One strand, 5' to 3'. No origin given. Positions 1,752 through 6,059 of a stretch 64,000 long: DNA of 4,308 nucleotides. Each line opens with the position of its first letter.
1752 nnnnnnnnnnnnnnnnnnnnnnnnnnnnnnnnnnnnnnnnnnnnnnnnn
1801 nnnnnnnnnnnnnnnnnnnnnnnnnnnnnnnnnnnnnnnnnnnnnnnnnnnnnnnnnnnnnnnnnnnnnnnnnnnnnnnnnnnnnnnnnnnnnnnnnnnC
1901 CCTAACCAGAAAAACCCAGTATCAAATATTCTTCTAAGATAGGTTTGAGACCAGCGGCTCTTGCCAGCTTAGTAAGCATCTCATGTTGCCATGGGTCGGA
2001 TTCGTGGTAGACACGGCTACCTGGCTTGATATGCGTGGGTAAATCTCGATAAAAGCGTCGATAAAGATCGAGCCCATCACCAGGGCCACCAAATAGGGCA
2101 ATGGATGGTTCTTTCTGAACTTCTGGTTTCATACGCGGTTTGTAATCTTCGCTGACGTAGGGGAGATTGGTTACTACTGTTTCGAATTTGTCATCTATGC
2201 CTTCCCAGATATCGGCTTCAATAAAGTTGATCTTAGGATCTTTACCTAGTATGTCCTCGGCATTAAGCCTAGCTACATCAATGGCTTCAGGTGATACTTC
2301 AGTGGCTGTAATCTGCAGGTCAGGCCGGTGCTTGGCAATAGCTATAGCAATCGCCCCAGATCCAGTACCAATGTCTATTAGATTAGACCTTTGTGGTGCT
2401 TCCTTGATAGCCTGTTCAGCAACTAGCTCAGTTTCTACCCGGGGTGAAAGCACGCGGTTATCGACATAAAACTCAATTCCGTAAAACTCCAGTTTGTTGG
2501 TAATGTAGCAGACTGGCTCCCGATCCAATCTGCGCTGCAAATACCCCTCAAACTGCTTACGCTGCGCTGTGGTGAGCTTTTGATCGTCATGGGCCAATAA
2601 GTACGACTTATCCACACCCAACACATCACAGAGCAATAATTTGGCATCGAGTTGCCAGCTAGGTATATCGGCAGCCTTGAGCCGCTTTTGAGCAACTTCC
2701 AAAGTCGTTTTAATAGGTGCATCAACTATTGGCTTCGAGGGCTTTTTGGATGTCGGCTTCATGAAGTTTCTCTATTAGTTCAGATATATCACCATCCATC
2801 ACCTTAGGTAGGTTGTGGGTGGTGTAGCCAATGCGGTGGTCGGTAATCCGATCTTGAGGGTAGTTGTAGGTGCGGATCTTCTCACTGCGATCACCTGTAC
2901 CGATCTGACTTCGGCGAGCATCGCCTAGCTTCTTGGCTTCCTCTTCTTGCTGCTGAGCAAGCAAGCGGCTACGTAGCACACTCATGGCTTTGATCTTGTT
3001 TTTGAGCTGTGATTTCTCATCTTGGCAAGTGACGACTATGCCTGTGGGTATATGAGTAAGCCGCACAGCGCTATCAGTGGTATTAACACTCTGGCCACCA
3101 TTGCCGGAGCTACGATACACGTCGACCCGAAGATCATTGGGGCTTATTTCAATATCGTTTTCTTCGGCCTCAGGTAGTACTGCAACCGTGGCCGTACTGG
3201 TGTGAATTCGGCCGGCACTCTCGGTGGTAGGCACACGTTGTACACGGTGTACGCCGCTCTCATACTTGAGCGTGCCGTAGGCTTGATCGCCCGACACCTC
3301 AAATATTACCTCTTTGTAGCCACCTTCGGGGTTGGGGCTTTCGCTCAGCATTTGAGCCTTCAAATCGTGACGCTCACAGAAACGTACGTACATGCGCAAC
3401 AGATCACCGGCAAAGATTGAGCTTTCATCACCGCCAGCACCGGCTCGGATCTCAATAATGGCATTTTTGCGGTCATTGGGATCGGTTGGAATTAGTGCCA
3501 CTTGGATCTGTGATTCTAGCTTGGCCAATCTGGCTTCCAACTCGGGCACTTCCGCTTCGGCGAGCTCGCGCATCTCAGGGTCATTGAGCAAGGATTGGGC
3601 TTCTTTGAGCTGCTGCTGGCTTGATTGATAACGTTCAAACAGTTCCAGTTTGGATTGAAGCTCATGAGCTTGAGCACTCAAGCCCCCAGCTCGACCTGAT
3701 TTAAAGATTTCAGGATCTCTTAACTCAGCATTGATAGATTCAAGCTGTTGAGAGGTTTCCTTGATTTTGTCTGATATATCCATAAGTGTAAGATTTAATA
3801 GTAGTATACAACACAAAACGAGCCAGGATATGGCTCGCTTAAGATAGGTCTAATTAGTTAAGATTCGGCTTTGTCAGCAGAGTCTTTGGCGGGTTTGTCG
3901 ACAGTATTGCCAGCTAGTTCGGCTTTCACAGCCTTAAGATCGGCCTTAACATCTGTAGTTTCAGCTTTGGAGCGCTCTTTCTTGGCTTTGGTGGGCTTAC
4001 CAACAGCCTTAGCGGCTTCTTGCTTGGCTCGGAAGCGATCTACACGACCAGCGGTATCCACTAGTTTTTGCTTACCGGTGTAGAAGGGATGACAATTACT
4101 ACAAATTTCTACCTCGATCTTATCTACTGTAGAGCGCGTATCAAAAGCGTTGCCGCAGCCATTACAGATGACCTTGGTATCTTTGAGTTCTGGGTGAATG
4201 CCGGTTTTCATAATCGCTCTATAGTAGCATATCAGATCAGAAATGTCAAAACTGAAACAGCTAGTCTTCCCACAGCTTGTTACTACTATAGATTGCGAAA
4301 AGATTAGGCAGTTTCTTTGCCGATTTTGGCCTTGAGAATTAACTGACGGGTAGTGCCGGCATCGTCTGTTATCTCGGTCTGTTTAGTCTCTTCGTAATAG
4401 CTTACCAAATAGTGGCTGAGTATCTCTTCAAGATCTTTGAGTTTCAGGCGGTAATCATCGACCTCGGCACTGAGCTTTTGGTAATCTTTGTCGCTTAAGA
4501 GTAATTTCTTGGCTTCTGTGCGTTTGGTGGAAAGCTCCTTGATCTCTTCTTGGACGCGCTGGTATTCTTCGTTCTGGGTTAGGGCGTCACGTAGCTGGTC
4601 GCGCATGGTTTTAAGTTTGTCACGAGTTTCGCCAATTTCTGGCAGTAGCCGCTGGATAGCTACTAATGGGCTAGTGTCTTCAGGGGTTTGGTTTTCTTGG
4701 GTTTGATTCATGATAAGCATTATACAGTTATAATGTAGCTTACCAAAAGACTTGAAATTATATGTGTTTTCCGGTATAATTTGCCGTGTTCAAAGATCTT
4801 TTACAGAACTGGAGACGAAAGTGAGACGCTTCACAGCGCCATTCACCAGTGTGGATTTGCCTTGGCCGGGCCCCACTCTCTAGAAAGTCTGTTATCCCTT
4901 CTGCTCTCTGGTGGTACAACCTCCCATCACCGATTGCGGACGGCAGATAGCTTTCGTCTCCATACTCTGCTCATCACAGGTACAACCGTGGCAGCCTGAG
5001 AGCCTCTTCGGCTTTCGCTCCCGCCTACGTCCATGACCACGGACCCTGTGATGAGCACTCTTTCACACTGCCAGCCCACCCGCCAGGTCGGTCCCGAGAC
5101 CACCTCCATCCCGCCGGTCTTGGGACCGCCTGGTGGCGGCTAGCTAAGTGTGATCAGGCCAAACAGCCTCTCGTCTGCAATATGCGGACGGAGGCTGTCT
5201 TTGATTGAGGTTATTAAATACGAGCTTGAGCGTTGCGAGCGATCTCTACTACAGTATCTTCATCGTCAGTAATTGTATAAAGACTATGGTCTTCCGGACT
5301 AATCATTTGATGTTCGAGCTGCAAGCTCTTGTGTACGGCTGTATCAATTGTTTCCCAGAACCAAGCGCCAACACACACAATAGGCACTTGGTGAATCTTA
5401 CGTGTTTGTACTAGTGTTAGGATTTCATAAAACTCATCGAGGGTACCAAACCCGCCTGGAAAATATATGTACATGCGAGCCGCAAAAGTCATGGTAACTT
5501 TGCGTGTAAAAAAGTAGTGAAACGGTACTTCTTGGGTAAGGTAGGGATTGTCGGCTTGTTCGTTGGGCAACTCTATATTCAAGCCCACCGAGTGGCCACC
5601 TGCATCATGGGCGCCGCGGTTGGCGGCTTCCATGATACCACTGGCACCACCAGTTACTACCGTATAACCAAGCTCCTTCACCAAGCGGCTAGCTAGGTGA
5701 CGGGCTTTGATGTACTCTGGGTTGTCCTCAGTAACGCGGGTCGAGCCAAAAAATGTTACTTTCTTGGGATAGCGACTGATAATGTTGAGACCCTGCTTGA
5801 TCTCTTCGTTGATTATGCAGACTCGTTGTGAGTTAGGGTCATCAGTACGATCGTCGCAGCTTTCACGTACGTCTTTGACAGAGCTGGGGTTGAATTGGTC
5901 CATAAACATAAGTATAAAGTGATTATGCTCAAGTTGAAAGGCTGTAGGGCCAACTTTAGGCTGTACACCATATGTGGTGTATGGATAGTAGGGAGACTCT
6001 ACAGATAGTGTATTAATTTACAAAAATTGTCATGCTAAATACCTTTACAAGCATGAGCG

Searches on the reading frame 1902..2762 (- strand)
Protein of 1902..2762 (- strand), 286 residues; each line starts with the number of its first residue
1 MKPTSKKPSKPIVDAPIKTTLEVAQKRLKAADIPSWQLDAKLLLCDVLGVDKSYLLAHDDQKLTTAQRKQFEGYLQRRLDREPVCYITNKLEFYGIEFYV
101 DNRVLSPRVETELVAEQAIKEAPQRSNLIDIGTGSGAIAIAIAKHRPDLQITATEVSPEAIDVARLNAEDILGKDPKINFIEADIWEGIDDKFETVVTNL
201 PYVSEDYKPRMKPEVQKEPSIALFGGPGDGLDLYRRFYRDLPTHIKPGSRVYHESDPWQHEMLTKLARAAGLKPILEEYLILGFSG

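Call 65: search_protein_families(library=pfam, proteins=[window:1902-2762:-], max_evalue=0.001)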
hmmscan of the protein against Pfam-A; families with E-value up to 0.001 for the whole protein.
window:1902-2762:- (286 aa): 11 families
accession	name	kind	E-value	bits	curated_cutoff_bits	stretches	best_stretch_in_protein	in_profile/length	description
PF17827.6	PrmC_N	-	1.1e-21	77.6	23.4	1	21-88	3-70/71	PrmC N-terminal domain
PF05175.20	MTS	-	9.4e-13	48.6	23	1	120-204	28-110/170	Methyltransferase small domain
PF13649.12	Methyltransf_25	-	1.5e-08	35.7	27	1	129-209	2-83/97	Methyltransferase domain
PF13847.12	Methyltransf_31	-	9.9e-08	32.2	27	1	127-199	6-81/145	Methyltransferase domain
PF08242.18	Methyltransf_12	-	2e-07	32.1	30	1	129-199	1-72/98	Methyltransferase domain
PF06325.19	PrmA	-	1.5e-06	28.4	22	1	124-199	161-233/296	Ribosomal protein L11 methyltransferase (PrmA)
PF13489.12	Methyltransf_23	-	0.00016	21.8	27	1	117-174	16-61/164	Methyltransferase domain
PF02390.23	Methyltransf_4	-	0.00021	21.2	24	1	125-164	2-41/173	Putative methyltransferase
PF08241.18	Methyltransf_11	-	0.00022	22.2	21.2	1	129-196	1-64/95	Methyltransferase domain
PF02475.24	TRM5-TYW2_MTfase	-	0.00049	20.5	28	1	95-211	7-123/164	TRM5/TYW2 methyltransferase domain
PF00891.24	Methyltransf_2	-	0.00097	19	22.3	0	126-186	64-121/210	O-methyltransferase domain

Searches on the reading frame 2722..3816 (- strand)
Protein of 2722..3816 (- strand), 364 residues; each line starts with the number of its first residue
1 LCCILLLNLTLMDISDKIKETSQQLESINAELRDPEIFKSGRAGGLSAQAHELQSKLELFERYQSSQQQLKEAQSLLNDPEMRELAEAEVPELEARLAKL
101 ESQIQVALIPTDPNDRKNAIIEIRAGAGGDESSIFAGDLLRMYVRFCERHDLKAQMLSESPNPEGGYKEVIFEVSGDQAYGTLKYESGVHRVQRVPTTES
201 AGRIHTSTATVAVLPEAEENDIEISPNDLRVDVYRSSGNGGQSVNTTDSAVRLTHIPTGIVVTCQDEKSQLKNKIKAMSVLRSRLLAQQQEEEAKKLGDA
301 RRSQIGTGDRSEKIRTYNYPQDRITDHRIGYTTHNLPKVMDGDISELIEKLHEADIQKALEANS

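Call 65: search_protein_families(library=pfam, proteins=[window:2722-3816:-], max_evalue=0.001)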
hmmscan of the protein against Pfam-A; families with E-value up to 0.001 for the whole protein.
window:2722-3816:- (364 aa): 2 families
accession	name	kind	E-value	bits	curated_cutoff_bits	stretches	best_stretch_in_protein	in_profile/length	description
PF03462.23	PCRF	-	2.9e-69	233.2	24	1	22-211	2-194/194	PCRF domain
PF00472.26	RF-1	-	5.9e-43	145.9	35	1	219-328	2-116/116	RF-1 domain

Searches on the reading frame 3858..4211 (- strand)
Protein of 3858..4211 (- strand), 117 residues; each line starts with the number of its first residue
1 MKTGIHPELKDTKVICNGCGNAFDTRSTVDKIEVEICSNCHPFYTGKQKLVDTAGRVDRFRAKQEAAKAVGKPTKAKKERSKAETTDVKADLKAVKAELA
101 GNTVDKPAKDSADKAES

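Call 65: search_protein_families(library=pfam, proteins=[window:3858-4211:-], max_evalue=0.001)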
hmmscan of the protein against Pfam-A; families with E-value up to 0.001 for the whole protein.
window:3858-4211:- (117 aa): 1 family
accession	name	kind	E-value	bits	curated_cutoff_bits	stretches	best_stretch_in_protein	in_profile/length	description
PF01197.23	Ribosomal_L31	-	9.8e-31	106.2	27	1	1-63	1-63/65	Ribosomal protein L31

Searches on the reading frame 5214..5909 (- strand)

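Call 65: search_protein_families(library=pfam, proteins=[window:5214-5909:-], max_evalue=0.001)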
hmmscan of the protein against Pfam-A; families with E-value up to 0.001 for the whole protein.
window:5214-5909:- (231 aa): 2 families
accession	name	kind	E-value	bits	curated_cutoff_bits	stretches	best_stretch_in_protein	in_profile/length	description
PF03641.19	Lysine_decarbox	-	3.9e-28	98.7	27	1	93-222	1-129/131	Possible lysine decarboxylase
PF18306.6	LDcluster4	-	1.8e-14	54.1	26.3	1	50-161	3-111/151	SLOG cluster4 family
